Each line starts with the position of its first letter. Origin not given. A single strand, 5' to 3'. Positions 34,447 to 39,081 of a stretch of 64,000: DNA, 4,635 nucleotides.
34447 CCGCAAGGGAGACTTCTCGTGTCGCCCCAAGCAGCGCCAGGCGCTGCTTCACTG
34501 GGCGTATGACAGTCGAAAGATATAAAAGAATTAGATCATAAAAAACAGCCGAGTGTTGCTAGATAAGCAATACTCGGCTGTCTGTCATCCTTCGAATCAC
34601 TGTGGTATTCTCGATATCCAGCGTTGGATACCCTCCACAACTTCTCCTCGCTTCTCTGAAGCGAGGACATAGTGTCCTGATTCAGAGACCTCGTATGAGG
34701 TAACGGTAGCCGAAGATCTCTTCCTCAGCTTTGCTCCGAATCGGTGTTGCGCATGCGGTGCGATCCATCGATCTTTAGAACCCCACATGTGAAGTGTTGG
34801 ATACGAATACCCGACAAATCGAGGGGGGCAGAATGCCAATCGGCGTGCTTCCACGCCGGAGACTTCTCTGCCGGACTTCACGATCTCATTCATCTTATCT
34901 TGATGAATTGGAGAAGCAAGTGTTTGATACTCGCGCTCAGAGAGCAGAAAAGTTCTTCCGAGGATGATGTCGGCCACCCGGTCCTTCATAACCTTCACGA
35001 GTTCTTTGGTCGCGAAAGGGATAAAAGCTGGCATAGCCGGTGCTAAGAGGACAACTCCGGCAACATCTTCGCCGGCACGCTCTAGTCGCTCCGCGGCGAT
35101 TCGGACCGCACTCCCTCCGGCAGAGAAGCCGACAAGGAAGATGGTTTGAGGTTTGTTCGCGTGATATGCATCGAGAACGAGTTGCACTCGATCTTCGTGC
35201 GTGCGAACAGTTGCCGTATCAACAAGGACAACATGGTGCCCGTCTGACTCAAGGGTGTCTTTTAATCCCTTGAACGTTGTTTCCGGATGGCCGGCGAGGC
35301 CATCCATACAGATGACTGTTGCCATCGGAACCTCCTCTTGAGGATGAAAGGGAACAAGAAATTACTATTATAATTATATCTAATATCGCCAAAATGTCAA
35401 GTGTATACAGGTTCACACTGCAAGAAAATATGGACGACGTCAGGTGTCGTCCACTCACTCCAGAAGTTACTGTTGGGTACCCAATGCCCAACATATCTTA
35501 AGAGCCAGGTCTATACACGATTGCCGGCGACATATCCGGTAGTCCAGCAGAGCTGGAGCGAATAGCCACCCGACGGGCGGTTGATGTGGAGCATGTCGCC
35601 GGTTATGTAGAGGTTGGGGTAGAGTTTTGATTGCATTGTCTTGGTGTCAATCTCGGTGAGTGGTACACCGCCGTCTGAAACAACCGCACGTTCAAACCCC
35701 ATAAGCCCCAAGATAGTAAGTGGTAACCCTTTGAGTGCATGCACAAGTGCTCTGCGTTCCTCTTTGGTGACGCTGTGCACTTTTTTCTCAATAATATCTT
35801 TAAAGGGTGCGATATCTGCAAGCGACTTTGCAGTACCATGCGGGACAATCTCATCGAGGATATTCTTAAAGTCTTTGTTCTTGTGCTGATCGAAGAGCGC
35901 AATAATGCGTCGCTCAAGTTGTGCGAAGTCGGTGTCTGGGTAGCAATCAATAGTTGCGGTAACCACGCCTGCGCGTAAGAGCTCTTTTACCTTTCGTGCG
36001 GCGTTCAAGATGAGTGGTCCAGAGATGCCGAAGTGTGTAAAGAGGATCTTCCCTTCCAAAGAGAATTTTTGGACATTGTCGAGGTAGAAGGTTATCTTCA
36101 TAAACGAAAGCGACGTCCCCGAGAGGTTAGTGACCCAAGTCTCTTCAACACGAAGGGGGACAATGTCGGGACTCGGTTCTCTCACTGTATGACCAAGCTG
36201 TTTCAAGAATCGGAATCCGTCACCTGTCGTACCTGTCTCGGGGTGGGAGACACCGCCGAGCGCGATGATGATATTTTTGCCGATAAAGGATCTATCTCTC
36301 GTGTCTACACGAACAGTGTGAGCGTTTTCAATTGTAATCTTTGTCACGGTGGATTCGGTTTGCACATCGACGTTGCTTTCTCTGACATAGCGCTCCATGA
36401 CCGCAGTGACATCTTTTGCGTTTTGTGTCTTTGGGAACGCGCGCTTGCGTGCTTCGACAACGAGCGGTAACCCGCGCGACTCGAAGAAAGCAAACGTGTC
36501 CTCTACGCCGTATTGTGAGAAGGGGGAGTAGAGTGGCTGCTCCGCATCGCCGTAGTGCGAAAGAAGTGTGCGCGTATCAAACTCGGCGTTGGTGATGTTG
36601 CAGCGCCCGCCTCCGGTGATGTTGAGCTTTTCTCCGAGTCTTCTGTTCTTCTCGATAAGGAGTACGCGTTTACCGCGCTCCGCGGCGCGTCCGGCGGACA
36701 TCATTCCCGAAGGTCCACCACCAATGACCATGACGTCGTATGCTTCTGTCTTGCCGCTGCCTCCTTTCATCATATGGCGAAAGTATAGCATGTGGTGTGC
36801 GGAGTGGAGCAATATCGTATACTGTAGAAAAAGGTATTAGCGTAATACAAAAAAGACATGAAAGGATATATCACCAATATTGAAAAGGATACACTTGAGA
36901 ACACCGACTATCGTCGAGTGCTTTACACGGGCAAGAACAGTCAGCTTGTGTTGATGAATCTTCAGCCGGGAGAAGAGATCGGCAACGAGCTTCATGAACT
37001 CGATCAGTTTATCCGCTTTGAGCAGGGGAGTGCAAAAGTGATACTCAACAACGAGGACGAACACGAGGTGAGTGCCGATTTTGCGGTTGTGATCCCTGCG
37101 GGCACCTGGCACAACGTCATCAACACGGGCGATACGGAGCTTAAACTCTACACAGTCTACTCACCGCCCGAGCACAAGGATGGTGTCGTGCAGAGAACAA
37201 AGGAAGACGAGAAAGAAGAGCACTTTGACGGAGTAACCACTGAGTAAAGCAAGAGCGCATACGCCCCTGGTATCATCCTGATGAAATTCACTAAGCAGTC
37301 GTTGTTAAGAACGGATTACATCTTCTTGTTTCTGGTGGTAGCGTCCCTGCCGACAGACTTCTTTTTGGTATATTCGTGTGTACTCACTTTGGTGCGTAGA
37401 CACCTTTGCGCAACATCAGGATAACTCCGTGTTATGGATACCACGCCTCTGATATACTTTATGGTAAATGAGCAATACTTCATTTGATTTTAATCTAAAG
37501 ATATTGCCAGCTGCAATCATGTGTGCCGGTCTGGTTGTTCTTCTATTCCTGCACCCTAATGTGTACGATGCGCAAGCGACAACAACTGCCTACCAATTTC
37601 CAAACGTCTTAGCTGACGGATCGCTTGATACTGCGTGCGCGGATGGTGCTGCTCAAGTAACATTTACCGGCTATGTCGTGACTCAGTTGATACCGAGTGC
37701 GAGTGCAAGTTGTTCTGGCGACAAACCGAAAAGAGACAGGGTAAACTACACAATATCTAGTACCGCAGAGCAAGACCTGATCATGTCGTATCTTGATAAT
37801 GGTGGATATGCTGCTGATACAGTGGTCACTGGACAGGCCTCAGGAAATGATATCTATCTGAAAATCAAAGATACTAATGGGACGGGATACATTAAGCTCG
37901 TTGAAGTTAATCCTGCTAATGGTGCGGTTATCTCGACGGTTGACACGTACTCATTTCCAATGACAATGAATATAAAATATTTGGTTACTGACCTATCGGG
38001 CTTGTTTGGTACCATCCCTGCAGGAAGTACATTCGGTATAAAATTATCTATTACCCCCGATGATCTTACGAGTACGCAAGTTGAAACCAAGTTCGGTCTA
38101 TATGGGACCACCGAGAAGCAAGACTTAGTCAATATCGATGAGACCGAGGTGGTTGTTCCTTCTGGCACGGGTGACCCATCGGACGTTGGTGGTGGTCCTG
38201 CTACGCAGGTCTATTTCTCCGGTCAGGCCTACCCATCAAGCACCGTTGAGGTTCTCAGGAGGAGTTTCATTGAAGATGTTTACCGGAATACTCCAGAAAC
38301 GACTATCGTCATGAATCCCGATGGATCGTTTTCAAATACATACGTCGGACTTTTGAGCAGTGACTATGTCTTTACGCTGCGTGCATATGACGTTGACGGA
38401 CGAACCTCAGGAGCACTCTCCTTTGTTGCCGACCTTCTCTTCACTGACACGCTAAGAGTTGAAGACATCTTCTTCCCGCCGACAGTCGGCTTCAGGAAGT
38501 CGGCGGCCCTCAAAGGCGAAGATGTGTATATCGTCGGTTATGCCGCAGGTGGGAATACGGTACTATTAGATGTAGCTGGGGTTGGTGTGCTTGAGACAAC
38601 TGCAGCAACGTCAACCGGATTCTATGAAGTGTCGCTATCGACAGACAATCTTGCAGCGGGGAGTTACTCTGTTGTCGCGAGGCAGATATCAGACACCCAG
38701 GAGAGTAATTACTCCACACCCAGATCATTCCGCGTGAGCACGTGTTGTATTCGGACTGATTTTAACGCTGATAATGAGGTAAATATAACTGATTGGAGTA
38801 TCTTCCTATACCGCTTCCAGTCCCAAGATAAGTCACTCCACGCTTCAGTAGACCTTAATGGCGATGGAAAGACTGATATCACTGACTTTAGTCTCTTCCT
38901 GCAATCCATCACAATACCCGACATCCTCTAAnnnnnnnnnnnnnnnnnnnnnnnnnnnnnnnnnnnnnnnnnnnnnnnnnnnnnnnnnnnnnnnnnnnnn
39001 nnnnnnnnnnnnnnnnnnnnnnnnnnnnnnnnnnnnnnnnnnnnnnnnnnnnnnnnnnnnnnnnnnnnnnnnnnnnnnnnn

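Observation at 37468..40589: Adjacent dockerin-bearing and cohesin-like surface proteins (candidate cellulosome-like scaffold pair)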

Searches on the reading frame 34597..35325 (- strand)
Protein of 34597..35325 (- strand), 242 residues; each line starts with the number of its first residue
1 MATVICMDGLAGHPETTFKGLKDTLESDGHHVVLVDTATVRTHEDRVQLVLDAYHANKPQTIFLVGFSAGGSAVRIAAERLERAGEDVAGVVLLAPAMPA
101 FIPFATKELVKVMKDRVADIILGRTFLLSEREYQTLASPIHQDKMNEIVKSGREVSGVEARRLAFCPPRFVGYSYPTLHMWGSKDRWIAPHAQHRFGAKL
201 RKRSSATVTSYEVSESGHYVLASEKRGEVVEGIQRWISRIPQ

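Call 45: search_protein_families(library=pfam, proteins=[window:34597-35325:-], max_evalue=0.001)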
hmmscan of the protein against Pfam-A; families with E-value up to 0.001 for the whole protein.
window:34597-35325:- (242 aa): 5 families
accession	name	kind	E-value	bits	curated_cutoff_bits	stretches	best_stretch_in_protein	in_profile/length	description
PF12697.13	Abhydrolase_6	-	6.2e-09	37.3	26.3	1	29-230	27-215/217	Alpha/beta hydrolase family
PF12146.15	Hydrolase_4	-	6e-08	32.7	27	1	43-211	59-227/239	Serine aminopeptidase, S33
PF00561.26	Abhydrolase_1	-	9.1e-08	32.5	25.8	1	56-221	65-241/245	alpha/beta hydrolase fold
PF03959.19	FSH1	-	0.00048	20.3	21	0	37-220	79-201/211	Serine hydrolase (FSH1)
PF07859.19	Abhydrolase_3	-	0.00072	19.8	25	0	57-100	68-112/210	alpha/beta hydrolase fold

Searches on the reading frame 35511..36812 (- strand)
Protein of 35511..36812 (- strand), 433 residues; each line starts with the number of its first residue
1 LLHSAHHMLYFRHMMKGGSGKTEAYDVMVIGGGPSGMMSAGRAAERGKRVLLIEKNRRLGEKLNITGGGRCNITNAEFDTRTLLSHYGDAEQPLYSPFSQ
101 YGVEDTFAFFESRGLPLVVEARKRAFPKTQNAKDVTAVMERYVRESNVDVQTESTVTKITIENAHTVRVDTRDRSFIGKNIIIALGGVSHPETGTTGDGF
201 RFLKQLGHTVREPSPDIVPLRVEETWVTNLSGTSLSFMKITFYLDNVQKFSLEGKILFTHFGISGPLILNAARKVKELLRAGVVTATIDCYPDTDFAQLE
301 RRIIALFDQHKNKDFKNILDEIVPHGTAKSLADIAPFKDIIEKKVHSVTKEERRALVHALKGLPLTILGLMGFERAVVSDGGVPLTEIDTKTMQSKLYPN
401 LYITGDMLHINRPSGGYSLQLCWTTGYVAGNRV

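Call 45: search_protein_families(library=pfam, proteins=[window:35511-36812:-], max_evalue=0.001)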
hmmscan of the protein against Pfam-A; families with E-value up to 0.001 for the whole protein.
window:35511-36812:- (433 aa): 11 families
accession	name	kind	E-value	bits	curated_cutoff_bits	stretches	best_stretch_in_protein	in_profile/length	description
PF03486.20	HI0933_like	-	1.9e-75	253.9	50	1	26-431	2-243/244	HI0933-like protein Rossmann domain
PF22780.1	HI0933_like_1st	-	2.6e-28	99.4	27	1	217-378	4-165/165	HI0933-like protein barrel and H2TH domain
PF12831.13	FAD_oxidored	-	1.6e-11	44.6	27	1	26-173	1-128/416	FAD dependent oxidoreductase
PF00890.30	FAD_binding_2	-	1.2e-10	41.7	20.4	1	26-190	1-206/414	FAD binding domain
PF07992.20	Pyr_redox_2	-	2e-10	41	26.1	1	25-58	1-35/291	Pyridine nucleotide-disulphide oxidoreductase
PF13738.12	Pyr_redox_3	-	1.1e-09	38.4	30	1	110-193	55-140/305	Pyridine nucleotide-disulphide oxidoreductase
PF01266.30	DAO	-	7.8e-08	32.7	27.9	1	26-60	1-35/353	FAD dependent oxidoreductase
PF00070.33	Pyr_redox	-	8e-08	33.1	22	0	27-62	2-37/82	Pyridine nucleotide-disulphide oxidoreductase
PF13450.12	NAD_binding_8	-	1.6e-06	28.7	21.9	1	29-60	1-32/68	NAD(P)-binding Rossmann-like domain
PF01494.25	FAD_binding_3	-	7.1e-06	25.9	22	1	25-58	2-35/349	FAD binding domain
PF01134.28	GIDA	-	1.2e-05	25.1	22.1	0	26-56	1-31/391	Glucose inhibited division protein A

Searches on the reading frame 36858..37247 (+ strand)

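Call 45: search_protein_families(library=pfam, proteins=[window:36858-37247:+], max_evalue=0.001)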
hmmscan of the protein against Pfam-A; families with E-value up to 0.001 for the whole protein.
window:36858-37247:+ (129 aa): 2 families
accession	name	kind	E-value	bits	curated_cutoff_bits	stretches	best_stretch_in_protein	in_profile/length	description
PF07883.17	Cupin_2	-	6.2e-16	58.3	27.2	1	32-101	2-70/70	Cupin domain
PF02806.24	Alpha-amylase_C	-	0.00025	21.7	21.2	1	49-95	9-58/95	Alpha amylase, C-terminal all-beta domain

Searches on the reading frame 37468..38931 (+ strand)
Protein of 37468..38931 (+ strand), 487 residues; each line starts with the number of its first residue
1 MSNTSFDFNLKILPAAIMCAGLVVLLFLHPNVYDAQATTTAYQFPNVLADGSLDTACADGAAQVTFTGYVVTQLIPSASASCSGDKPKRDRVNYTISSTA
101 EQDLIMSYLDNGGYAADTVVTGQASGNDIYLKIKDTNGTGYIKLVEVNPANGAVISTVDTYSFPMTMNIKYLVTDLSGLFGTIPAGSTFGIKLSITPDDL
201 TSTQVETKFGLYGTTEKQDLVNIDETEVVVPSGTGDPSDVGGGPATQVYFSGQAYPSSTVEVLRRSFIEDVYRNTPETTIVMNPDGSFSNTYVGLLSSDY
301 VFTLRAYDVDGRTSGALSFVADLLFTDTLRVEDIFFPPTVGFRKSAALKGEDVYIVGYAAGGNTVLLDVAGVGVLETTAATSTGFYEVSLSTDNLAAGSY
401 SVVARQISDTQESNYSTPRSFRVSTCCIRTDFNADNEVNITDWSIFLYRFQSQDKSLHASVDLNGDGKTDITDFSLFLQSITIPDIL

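Call 3: search_protein_families(library=pfam, proteins=[window:37468-38931:+], max_evalue=1)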
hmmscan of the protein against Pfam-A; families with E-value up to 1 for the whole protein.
window:37468-38931:+ (487 aa): 4 families
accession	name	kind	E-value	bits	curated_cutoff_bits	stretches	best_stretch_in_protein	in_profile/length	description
PF00404.24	Dockerin_1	-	9.3e-06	26.2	22.9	1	430-476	2-51/57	Dockerin type I domain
PF17936.7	Big_6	-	0.002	18.8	27.6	1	346-408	8-70/83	Bacterial Ig domain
PF01839.29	FG-GAP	-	0.027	14.8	22.1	1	459-471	6-18/37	FG-GAP repeat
PF13517.12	FG-GAP_3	-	0.42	11.7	26.9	0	460-471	48-59/61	FG-GAP-like repeat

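Call 4: search_protein_families(library=ncbifam, proteins=[window:37468-38931:+], max_evalue=1)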
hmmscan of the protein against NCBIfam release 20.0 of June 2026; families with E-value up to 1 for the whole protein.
window:37468-38931:+ (487 aa): 1 family
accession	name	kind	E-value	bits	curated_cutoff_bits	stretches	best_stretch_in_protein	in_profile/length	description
NF041540.1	dockerin_GC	domain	0.00051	20.4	29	1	431-479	4-61/67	GC-type dockerin domain-anchored protein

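Call 9: find_homologous_proteins(query=window:37468-38931:+, max_evalue=0.001)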
Query window:37468-38931:+ (487 aa): 17 proteins with E <= 0.001 among 8000 candidates.
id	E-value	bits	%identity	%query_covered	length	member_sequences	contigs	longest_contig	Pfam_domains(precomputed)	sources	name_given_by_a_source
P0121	0.0e+0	1067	100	100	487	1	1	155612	PF00404.25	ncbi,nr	ncbi:MAG: hypothetical protein OQJ98_01815 [Candidatus Pacebacteria bacterium]|nr:hypothetical prote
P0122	1.9e-74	269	47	66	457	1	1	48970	PF00404.25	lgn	-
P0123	5.2e-60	222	46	51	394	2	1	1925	PF00041.28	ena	-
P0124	1.0e-58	217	45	50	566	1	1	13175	PF00041.28,PF16656.12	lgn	-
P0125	1.5e-52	197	44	51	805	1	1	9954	PF00041.28,PF10179.16,PF16656.12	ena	-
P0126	1.7e-52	197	42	48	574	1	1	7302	PF00404.25,PF00041.28,PF16656.12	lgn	-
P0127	1.4e-49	187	42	51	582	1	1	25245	PF00404.25,PF00041.28,PF16656.12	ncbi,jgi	-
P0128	2.2e-47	180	40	50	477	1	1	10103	PF00404.25,PF13948.12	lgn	-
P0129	1.3e-46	177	40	50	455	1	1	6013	PF00404.25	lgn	-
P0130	3.0e-45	173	41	50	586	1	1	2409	PF00404.25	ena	-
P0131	5.7e-45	172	41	50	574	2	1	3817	PF01833.31,PF00404.25,PF00041.28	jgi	jgi:hypothetical protein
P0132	7.5e-44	168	40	51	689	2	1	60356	-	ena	-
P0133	2.2e-43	167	41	49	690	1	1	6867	PF00041.28,PF16656.12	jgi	-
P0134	5.7e-42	162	40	50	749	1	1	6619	PF00404.25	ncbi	-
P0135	2.9e-15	74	30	48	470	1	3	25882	PF00404.25,PF17936.8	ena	-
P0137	2.6e-13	68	28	48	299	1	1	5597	PF00404.25,PF13620.13,PF17936.8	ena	-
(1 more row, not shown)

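Call 61: search_protein_families(library=pfam, alignment_id=A5, max_evalue=0.00001)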
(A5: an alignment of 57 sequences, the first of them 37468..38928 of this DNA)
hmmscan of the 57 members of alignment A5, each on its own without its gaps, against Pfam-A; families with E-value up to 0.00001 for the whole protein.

A. member 1, window:37468-38928:+ (487 aa): 1 family
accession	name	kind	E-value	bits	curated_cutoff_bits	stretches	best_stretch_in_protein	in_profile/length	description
PF00404.24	Dockerin_1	-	9.3e-06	26.2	22.9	0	430-476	2-51/57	Dockerin type I domain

B. families by the number of members that match (of 57 scanned): 22 families
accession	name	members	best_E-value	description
PF00404.24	Dockerin_1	19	4.1e-09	Dockerin type I domain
PF00041.27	fn3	13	9.5e-32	Fibronectin type III domain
PF16656.11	Pur_ac_phosph_N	12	1e-16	Purple acid Phosphatase, N-terminal domain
PF17936.7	Big_6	6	2.1e-08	Bacterial Ig domain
PF10179.15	NDNF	6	2.5e-08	Neuron-derived neurotrophic factor, first Fn(III) domain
PF18657.6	YDG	3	1.8e-110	YDG domain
PF16640.11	Big_3_5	3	2.9e-22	Bacterial Ig-like domain (group 3)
PF18998.6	Flg_new_2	2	1.4e-16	Divergent InlB B-repeat domain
PF15902.12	Sortilin-Vps10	2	1.1e-13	Sortilin, neurotensin receptor 3,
PF13948.11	DUF4215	2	1.4e-10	Domain of unknown function (DUF4215)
PF14292.12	SusE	2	6.3e-09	SusE outer membrane protein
PF16655.11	PhoD_N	2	7.4e-09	PhoD-like phosphatase, N-terminal domain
PF00036.39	EF-hand_1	2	7.8e-07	EF hand domain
PF00353.25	HemolysinCabind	1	5.1e-24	RTX calcium-binding nonapeptide repeat (4 copies)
PF24517.2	CBM96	1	3.8e-14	Carbohydrate-binding module family 96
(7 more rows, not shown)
